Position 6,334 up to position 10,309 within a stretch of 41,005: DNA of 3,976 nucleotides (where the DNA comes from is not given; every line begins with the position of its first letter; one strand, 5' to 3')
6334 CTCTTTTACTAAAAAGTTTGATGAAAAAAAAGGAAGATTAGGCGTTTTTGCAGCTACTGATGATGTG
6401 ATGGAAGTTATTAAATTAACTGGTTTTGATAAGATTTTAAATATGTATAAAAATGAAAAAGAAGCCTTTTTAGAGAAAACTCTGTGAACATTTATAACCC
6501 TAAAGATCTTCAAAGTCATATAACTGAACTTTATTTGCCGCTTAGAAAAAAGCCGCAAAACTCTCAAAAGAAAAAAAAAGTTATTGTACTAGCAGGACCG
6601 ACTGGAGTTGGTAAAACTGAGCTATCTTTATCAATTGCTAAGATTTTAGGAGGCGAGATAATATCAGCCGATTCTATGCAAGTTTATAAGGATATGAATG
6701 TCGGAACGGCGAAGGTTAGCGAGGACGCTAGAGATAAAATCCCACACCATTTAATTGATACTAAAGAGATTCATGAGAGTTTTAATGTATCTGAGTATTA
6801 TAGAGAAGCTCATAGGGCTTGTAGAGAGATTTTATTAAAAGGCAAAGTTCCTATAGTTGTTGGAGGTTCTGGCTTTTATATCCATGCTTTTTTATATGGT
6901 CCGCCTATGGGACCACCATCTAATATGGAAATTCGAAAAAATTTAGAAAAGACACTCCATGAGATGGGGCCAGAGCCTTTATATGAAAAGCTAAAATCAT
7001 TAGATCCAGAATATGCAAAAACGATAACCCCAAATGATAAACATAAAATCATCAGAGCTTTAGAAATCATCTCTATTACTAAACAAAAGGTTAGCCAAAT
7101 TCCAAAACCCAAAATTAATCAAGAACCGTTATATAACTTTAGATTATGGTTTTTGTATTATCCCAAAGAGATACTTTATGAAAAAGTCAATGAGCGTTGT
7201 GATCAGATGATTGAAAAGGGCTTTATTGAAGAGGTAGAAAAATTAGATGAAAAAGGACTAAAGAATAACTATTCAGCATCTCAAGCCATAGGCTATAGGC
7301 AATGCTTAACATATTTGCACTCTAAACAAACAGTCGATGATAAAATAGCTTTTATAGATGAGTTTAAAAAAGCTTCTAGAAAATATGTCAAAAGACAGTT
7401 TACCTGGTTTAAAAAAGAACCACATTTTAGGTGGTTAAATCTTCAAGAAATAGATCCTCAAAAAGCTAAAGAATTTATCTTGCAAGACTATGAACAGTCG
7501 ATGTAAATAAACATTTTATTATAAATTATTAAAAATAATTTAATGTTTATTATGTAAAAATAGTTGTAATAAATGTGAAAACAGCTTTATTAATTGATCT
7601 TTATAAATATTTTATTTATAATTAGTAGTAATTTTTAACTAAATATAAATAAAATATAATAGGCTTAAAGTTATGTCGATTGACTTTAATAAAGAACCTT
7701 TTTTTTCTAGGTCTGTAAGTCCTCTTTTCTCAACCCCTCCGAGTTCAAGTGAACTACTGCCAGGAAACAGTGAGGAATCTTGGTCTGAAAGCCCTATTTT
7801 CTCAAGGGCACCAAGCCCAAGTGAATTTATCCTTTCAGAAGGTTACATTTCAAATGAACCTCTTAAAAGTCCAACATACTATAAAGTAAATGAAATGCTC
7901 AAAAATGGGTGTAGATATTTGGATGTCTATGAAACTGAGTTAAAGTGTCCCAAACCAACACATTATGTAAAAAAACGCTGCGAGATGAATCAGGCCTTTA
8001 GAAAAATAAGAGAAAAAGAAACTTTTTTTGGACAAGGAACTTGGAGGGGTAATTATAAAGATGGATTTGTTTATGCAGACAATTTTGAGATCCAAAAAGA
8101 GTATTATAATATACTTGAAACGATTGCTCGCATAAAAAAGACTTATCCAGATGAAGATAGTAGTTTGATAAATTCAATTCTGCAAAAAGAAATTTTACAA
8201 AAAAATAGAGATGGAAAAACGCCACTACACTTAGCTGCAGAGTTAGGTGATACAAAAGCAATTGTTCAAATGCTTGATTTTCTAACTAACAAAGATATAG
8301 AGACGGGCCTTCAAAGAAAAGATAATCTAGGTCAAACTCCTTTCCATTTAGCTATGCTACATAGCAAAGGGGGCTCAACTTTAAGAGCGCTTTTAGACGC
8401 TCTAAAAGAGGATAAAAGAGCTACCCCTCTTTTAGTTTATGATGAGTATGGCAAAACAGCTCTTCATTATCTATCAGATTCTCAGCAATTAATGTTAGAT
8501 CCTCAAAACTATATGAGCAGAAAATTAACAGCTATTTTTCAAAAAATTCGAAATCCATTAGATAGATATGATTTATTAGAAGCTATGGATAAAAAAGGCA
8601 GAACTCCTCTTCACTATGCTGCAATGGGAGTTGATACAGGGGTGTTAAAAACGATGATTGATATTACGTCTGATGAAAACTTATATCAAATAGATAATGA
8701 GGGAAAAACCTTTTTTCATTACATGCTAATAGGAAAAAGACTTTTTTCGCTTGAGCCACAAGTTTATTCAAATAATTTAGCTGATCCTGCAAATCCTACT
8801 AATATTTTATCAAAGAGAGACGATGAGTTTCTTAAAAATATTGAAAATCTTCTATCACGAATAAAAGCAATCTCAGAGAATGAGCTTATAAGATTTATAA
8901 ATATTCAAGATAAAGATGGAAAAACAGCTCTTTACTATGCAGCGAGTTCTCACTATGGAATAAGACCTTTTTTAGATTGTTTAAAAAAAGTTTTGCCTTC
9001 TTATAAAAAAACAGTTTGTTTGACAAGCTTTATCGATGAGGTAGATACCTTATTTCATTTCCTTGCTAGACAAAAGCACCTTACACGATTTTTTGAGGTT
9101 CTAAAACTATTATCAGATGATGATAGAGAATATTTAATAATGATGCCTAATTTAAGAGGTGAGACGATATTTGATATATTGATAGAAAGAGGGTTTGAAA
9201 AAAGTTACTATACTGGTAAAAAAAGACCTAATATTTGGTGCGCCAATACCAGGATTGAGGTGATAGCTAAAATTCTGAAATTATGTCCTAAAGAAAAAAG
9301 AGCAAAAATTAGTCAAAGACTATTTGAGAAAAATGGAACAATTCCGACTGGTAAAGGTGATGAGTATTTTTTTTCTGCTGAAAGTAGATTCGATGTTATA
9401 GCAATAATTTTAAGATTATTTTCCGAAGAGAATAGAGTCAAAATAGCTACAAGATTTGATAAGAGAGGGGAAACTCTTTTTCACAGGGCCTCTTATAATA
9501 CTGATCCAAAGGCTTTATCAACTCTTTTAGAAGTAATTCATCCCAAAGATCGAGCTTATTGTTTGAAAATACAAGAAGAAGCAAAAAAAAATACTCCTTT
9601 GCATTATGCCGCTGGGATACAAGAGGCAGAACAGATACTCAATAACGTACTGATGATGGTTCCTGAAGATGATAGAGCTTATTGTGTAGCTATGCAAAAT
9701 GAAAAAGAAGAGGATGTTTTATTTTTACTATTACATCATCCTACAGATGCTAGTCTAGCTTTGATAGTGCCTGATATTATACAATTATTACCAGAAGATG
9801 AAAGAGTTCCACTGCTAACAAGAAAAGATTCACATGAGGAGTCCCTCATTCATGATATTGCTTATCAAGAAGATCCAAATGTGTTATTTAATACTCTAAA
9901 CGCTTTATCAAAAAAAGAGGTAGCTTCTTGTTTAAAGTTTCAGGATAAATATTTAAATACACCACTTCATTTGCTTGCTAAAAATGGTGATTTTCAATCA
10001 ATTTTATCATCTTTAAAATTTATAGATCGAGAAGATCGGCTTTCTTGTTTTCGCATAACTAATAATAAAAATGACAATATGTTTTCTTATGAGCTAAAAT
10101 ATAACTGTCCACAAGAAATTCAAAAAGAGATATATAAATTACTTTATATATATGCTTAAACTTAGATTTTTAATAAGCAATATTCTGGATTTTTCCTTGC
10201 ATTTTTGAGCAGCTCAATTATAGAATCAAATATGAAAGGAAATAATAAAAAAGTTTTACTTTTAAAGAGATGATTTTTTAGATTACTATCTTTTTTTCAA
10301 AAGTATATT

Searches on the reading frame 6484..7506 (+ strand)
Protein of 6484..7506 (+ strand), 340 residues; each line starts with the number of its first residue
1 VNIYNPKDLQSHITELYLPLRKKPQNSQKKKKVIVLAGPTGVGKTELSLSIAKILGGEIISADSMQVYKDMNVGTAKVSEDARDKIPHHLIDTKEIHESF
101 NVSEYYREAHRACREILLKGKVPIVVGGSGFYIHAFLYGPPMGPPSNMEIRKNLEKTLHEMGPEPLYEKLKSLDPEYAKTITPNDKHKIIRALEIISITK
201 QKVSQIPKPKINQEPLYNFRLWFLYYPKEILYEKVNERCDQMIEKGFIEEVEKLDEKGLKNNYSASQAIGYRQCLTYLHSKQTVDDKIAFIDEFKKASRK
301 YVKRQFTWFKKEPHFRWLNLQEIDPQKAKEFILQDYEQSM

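Call 63: search_protein_families(library=pfam, proteins=[window:6484-7506:+], max_evalue=0.00001)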
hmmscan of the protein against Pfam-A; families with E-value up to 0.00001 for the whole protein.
window:6484-7506:+ (340 aa): 2 families
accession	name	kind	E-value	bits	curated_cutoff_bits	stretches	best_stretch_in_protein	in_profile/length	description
PF01715.23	IPPT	-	9.5e-79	264.9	23.6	1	66-312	1-243/243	IPP transferase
PF01745.22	IPT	-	1.5e-09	38.1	20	1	32-99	2-69/233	Isopentenyl transferase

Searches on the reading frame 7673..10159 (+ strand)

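Call 63: search_protein_families(library=pfam, proteins=[window:7673-10159:+], max_evalue=0.00001)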
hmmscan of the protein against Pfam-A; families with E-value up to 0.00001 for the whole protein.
window:7673-10159:+ (828 aa): 5 families
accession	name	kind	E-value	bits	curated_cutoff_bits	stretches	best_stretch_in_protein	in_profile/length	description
PF12796.13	Ank_2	-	5.6e-25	88.2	27.3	1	164-242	11-81/90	Ankyrin repeats (3 copies)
PF13637.12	Ank_4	-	3.3e-22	78.5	22.7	0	570-619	7-50/50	Ankyrin repeats (many copies)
PF00023.36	Ank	-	1.8e-18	66.1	21.1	0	180-201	1-21/33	Ankyrin repeat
PF13606.12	Ank_3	-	4.1e-18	63.8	22.3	0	180-201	1-21/30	Ankyrin repeat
PF13857.12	Ank_5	-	6.3e-12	46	27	0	306-346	13-51/56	Ankyrin repeats (many copies)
